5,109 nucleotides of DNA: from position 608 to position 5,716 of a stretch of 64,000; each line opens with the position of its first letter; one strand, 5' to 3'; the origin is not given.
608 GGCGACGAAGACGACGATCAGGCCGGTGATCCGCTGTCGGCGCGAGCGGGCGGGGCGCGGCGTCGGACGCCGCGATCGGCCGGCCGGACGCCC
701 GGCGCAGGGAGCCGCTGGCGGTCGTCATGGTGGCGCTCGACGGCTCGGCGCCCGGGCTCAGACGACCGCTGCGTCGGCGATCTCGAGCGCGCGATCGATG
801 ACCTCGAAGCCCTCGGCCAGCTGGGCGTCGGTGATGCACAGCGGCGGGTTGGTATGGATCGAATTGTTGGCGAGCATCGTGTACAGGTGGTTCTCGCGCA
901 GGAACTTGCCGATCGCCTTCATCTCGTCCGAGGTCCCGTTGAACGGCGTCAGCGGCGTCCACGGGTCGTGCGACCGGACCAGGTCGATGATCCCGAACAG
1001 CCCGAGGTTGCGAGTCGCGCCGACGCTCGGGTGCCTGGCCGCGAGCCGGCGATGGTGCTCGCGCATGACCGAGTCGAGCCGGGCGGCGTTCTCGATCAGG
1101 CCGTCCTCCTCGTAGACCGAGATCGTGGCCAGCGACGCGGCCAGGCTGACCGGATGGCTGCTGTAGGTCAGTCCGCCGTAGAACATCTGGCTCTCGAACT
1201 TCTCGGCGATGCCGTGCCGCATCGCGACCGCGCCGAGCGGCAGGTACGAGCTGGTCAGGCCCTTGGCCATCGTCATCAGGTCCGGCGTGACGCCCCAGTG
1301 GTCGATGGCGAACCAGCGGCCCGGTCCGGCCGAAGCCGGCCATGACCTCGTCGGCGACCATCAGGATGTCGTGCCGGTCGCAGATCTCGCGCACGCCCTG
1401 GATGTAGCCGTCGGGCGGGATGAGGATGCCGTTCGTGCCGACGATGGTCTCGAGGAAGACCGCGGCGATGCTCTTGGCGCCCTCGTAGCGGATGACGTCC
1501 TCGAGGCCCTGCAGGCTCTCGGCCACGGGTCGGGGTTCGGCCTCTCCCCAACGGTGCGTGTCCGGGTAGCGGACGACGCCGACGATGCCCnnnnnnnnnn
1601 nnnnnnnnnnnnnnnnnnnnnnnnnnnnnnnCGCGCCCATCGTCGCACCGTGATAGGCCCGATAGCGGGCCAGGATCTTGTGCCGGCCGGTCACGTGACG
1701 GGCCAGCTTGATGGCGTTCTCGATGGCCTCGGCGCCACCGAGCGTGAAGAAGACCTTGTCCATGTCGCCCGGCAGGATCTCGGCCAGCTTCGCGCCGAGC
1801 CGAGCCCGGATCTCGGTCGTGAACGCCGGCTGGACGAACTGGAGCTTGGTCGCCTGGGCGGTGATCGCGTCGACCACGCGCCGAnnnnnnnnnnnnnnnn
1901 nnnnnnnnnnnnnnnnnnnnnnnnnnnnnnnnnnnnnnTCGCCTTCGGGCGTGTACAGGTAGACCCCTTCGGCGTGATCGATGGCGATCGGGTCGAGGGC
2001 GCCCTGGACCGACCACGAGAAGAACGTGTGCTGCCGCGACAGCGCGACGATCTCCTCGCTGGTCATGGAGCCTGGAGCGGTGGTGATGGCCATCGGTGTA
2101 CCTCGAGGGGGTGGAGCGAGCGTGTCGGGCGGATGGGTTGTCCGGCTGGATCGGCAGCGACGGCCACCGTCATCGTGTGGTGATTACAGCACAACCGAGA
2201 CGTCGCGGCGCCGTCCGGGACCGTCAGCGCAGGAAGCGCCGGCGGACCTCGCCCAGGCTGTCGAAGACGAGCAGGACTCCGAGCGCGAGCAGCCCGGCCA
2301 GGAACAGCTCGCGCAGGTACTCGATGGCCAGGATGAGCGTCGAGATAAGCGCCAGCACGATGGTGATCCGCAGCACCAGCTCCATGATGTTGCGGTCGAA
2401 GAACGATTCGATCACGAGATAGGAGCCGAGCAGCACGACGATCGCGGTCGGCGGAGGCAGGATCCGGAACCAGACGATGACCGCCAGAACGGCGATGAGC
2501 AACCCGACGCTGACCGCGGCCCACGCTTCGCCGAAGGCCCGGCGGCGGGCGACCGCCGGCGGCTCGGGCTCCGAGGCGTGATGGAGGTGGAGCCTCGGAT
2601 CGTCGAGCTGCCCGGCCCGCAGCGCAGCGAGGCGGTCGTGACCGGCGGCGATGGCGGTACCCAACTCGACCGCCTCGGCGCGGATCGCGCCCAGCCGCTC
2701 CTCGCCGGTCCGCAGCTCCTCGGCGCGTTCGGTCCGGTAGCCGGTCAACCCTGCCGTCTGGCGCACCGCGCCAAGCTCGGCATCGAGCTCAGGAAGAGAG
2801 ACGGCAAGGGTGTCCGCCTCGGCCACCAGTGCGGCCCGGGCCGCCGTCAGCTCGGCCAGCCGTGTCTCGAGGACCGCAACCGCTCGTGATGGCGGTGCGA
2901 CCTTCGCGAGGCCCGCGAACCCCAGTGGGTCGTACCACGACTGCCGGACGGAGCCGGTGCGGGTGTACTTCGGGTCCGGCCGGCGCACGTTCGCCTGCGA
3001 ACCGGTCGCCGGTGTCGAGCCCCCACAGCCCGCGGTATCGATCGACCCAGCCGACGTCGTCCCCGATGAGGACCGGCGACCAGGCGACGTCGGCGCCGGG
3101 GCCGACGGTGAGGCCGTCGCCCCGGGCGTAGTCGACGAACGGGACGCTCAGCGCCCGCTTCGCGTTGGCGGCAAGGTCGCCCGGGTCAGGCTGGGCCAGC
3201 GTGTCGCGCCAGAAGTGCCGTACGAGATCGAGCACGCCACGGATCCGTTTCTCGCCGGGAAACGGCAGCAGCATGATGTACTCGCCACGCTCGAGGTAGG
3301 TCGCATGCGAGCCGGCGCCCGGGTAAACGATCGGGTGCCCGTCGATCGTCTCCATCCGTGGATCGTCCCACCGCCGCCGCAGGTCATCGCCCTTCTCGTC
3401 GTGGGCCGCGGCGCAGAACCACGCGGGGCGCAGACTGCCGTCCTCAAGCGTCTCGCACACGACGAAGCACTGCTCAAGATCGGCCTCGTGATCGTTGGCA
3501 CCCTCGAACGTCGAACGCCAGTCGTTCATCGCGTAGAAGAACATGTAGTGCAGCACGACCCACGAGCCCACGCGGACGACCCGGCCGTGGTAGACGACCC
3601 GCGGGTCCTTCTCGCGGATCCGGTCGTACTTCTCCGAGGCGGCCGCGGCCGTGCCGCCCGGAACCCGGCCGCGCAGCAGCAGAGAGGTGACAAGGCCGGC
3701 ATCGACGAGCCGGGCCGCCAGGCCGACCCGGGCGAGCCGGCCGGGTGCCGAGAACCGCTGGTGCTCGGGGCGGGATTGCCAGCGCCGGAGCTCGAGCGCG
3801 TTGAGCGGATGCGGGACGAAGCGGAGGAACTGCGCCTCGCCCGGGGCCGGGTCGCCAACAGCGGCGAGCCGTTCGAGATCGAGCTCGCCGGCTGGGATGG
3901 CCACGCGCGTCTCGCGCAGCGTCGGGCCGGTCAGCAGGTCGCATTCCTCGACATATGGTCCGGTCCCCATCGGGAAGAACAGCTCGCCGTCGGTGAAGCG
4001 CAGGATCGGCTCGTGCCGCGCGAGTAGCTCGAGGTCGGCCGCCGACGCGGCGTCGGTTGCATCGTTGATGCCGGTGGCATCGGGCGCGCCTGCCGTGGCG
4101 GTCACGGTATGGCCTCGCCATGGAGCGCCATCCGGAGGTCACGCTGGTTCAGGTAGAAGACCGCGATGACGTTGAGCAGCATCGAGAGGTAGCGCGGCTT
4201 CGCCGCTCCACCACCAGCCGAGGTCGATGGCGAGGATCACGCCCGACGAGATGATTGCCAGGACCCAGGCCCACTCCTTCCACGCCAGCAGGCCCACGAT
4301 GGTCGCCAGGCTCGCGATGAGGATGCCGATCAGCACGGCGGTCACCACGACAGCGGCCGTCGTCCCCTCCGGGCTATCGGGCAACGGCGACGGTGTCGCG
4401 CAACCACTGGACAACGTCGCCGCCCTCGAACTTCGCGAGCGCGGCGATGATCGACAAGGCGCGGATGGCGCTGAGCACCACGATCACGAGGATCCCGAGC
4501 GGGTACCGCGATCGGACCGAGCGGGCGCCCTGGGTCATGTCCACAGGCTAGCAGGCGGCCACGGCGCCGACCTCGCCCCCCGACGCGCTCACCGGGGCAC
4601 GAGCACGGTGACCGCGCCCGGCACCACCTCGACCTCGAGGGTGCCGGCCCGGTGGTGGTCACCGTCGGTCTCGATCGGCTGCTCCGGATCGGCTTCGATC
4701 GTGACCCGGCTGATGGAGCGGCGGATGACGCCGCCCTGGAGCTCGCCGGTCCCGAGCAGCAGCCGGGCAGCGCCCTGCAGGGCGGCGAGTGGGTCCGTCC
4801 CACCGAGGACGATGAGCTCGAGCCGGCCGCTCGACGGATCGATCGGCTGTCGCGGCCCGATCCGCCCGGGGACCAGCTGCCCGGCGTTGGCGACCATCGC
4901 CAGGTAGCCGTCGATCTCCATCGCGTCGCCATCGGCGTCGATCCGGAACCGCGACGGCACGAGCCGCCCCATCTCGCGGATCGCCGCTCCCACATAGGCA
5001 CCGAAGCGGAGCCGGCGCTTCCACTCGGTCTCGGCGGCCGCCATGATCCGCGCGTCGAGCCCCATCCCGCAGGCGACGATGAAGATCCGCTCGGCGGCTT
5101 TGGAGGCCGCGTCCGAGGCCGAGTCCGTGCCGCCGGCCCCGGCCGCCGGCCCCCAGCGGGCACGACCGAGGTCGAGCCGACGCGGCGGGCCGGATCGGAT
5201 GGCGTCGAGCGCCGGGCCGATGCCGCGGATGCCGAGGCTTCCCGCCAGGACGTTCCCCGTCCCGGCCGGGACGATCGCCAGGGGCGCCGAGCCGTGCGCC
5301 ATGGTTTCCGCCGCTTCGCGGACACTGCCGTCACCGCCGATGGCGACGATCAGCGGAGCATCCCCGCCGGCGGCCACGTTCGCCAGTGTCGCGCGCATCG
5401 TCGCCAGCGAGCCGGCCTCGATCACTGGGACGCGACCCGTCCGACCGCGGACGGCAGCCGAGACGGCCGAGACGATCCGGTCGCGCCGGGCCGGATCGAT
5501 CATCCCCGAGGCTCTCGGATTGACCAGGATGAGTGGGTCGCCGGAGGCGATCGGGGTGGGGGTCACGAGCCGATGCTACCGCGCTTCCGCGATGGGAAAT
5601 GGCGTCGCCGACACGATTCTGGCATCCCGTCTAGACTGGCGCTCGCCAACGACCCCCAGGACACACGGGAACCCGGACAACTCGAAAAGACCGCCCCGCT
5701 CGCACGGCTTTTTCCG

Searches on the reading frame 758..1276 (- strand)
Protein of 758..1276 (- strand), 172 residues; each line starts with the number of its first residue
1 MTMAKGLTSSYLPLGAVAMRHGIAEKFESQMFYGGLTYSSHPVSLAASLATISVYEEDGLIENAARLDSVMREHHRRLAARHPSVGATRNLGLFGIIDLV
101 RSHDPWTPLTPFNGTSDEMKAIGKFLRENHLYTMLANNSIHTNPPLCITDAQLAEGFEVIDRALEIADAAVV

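Call 61: search_protein_families(library=pfam, proteins=[window:758-1276:-], max_evalue=0.001)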
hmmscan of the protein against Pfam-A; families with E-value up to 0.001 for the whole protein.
window:758-1276:- (172 aa): 1 family
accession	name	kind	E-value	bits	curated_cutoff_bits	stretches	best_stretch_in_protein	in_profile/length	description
PF00202.27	Aminotran_3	-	1.2e-18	67.5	30.5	1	1-164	255-403/403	Aminotransferase class-III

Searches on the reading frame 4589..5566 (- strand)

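Call 61: search_protein_families(library=pfam, proteins=[window:4589-5566:-], max_evalue=0.001)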
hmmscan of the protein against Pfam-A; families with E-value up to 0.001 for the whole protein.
window:4589-5566:- (325 aa): 3 families
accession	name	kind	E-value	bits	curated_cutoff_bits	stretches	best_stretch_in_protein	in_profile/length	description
PF00781.29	DAGK_cat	-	8.7e-15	54.9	23.6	1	13-135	4-124/125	Diacylglycerol kinase catalytic domain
PF19279.4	YegS_C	-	5.6e-13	49.4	27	1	168-323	5-158/158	YegS C-terminal NAD kinase beta sandwich-like domain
PF01513.26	NAD_kinase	-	8.5e-05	23.3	25.5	1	66-105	69-108/130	ATP-NAD kinase N-terminal domain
